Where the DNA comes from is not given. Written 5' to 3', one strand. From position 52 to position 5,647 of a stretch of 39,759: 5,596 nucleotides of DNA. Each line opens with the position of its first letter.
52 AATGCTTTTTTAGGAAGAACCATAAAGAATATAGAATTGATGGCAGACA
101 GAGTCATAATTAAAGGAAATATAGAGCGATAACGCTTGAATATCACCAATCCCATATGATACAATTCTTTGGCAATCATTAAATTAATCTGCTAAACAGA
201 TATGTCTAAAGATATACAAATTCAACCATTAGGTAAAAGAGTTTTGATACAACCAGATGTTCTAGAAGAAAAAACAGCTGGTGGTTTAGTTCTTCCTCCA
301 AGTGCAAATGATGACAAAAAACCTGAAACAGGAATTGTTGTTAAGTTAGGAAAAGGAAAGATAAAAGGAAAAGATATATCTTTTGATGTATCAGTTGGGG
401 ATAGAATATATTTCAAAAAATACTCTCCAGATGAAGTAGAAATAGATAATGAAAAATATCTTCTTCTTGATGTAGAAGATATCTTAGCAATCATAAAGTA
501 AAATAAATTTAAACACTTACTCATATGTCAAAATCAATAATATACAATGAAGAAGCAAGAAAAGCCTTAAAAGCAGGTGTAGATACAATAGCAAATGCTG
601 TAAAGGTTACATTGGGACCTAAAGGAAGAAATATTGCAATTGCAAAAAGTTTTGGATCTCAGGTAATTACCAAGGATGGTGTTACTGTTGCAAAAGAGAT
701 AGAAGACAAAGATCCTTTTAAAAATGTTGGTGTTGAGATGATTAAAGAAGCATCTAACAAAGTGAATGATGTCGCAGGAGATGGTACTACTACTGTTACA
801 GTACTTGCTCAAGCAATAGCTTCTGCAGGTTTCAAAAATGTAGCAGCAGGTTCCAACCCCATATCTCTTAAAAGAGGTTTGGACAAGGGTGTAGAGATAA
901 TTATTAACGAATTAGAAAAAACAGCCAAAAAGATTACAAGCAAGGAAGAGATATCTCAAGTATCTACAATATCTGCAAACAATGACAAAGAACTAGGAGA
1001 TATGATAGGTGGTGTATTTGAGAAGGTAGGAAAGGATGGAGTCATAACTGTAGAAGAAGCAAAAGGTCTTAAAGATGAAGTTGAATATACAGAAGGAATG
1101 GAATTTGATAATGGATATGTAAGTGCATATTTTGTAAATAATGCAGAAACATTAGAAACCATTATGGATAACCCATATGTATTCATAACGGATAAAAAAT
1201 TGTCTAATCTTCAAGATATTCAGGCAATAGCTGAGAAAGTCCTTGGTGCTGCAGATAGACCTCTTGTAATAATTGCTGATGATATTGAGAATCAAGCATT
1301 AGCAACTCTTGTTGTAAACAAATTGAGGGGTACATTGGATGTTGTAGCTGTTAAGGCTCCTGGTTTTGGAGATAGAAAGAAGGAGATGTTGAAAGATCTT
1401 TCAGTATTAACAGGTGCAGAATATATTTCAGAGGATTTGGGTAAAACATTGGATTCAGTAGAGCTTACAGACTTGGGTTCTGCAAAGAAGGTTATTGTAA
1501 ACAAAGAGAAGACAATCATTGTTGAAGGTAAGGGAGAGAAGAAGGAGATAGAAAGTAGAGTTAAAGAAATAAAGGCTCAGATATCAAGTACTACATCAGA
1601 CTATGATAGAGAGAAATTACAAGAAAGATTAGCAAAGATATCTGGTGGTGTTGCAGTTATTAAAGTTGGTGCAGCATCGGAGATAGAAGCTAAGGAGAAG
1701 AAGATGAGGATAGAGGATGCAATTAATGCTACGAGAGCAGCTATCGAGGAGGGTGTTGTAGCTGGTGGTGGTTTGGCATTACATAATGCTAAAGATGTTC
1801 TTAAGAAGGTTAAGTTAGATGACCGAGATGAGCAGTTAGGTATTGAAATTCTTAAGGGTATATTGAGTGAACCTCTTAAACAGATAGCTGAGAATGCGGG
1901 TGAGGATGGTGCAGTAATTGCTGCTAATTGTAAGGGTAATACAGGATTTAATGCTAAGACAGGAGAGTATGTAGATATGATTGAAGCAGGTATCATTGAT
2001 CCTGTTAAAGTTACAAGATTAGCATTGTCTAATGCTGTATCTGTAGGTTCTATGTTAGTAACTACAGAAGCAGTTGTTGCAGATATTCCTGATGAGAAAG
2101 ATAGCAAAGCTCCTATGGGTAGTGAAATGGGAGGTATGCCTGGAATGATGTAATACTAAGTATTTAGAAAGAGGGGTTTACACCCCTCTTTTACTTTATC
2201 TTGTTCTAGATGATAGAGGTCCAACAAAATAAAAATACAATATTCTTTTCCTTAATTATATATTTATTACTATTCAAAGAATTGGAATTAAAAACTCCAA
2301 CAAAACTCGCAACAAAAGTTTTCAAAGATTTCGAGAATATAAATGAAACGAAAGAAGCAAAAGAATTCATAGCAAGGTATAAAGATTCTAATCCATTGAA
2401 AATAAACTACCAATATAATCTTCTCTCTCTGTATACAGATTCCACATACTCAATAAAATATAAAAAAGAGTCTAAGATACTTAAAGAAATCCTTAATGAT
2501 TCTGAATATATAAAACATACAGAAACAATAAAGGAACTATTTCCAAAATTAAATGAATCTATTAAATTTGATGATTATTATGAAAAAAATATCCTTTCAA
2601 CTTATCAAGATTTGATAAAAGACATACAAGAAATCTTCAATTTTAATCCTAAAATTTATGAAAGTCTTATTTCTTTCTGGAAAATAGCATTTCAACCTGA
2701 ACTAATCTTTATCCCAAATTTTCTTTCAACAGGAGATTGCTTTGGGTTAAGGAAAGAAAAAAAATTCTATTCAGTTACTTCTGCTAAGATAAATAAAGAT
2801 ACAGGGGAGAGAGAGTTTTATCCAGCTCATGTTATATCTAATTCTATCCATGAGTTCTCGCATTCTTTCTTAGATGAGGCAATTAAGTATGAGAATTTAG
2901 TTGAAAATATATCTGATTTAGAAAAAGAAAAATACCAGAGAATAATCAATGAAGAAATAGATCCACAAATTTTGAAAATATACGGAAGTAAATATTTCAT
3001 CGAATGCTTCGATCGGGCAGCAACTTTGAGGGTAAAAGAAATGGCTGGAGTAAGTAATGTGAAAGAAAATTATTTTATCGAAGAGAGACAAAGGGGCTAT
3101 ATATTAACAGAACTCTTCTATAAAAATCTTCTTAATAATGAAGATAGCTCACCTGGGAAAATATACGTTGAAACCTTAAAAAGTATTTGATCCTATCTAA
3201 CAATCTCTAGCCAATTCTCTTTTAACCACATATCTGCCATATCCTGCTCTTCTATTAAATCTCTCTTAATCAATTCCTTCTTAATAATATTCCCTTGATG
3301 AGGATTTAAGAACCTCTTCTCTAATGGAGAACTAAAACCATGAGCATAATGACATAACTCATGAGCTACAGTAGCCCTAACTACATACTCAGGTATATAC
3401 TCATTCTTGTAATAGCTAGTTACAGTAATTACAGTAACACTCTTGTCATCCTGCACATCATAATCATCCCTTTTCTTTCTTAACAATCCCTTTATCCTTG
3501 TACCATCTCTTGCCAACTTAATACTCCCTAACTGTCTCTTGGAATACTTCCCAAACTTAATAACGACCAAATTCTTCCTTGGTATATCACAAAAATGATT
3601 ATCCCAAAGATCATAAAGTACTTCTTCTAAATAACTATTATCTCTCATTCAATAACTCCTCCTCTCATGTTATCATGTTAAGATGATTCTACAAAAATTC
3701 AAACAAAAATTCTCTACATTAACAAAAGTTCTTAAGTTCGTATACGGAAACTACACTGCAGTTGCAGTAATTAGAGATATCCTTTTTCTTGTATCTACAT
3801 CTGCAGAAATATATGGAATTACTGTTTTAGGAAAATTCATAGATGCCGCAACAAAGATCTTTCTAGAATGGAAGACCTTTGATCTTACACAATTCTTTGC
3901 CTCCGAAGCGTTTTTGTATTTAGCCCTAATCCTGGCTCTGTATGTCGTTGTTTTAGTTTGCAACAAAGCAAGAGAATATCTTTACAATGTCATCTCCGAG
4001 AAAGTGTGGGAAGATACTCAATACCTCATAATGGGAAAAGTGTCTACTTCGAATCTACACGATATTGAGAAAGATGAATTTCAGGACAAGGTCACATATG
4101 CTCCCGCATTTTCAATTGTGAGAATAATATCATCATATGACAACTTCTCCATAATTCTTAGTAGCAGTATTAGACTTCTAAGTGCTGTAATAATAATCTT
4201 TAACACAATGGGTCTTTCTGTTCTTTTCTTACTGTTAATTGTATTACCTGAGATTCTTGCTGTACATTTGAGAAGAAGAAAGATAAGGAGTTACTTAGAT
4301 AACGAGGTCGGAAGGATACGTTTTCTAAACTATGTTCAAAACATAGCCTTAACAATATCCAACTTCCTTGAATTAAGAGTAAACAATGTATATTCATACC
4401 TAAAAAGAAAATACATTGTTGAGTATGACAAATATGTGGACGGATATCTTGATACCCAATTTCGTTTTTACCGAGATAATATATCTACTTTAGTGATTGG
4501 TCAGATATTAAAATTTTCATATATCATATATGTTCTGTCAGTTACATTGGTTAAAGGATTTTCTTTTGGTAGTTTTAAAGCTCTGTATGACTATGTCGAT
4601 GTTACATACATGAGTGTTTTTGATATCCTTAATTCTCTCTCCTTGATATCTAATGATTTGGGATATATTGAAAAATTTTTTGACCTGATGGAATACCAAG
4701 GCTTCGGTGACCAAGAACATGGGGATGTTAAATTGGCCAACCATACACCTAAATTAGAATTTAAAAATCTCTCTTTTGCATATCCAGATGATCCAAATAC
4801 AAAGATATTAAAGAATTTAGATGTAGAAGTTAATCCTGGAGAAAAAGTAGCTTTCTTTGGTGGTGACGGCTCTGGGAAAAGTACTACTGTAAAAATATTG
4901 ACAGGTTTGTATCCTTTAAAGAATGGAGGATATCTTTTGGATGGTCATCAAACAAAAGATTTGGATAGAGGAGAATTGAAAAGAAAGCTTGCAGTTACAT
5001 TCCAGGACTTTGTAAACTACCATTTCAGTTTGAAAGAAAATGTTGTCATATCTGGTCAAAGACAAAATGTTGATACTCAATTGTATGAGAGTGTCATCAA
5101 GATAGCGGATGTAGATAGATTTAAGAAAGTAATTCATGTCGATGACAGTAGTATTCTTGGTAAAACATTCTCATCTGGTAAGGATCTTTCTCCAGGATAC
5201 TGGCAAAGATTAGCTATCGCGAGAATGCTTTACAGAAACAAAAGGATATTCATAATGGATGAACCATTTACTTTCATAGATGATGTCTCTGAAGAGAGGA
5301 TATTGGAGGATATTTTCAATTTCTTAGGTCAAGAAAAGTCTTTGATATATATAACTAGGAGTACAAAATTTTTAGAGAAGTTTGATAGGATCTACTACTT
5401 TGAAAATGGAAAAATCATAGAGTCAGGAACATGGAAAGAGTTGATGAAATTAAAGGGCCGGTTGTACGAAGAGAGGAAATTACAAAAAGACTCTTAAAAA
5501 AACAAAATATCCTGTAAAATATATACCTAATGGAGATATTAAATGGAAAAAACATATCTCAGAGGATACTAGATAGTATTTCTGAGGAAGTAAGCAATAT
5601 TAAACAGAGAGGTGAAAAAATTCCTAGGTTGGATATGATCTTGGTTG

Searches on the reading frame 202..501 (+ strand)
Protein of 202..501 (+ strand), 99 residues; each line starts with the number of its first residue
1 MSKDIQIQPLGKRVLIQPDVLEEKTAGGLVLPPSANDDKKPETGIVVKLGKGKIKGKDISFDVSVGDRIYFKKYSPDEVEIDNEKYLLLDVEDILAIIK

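Call 53: search_protein_families(library=pfam, proteins=[window:202-501:+], max_evalue=0.01)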
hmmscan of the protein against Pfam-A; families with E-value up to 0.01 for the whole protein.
window:202-501:+ (99 aa): 1 family
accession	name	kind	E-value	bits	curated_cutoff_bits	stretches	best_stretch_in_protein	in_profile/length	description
PF00166.26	Cpn10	-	2.8e-27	95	21.1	1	7-98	2-93/93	Chaperonin 10 Kd subunit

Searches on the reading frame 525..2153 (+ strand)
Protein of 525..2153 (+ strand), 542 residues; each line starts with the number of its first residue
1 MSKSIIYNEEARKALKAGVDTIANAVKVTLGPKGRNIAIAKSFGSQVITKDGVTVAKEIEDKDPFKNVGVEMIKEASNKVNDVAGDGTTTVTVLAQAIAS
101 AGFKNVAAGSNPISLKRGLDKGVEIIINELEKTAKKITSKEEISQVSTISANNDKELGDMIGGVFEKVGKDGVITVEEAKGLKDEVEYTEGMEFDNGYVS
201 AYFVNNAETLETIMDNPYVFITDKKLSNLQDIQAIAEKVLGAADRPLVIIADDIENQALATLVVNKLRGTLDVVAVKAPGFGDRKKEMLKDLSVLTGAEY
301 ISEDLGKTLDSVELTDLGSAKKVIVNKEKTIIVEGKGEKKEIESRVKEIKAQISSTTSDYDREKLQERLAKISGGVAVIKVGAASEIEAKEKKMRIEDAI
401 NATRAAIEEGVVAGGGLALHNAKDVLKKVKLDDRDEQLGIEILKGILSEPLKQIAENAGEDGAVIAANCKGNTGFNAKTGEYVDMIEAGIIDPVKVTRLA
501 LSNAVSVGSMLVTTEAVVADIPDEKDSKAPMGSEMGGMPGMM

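Call 5: search_protein_families(library=pfam, proteins=[window:525-2153:+], max_evalue=0.001)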
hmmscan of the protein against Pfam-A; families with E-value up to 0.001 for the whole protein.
window:525-2153:+ (542 aa): 1 family
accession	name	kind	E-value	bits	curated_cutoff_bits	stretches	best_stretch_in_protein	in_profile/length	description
PF00118.29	Cpn60_TCP1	-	4.3e-63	214.1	34.3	1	22-520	1-488/490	TCP-1/cpn60 chaperonin family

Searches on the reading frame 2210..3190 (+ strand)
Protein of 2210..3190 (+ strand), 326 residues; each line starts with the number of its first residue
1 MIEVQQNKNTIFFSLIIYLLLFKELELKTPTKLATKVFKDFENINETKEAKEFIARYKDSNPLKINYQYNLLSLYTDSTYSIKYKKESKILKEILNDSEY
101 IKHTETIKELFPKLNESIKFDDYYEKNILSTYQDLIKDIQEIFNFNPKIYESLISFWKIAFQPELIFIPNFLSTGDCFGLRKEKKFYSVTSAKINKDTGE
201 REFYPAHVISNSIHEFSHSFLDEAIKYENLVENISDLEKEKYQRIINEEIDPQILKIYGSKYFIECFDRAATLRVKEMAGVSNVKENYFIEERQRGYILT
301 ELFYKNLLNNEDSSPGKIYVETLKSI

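Call 5: search_protein_families(library=pfam, proteins=[window:2210-3190:+], max_evalue=0.001)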
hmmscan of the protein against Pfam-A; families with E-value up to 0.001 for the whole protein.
window:2210-3190:+ (326 aa): 0 families

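Call 21: search_protein_families(library=ncbifam, proteins=[window:2210-3190:+], max_evalue=0.01)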
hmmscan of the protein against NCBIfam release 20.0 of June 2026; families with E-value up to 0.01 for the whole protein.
window:2210-3190:+ (326 aa): 1 family
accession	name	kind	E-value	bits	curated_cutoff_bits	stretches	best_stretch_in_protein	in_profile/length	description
TIGR04540.1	CLB_0814_fam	hypoth_equivalog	0.0073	16.4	50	0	210-260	11-62/73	TIGR04540 family protein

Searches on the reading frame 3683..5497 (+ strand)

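Call 5: search_protein_families(library=pfam, proteins=[window:3683-5497:+], max_evalue=0.001)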
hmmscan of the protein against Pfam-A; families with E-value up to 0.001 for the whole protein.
window:3683-5497:+ (604 aa): 1 family
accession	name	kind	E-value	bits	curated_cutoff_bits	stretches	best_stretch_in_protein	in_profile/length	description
PF00005.33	ABC_tran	-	1.5e-24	87.6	25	1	376-529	1-136/137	ABC transporter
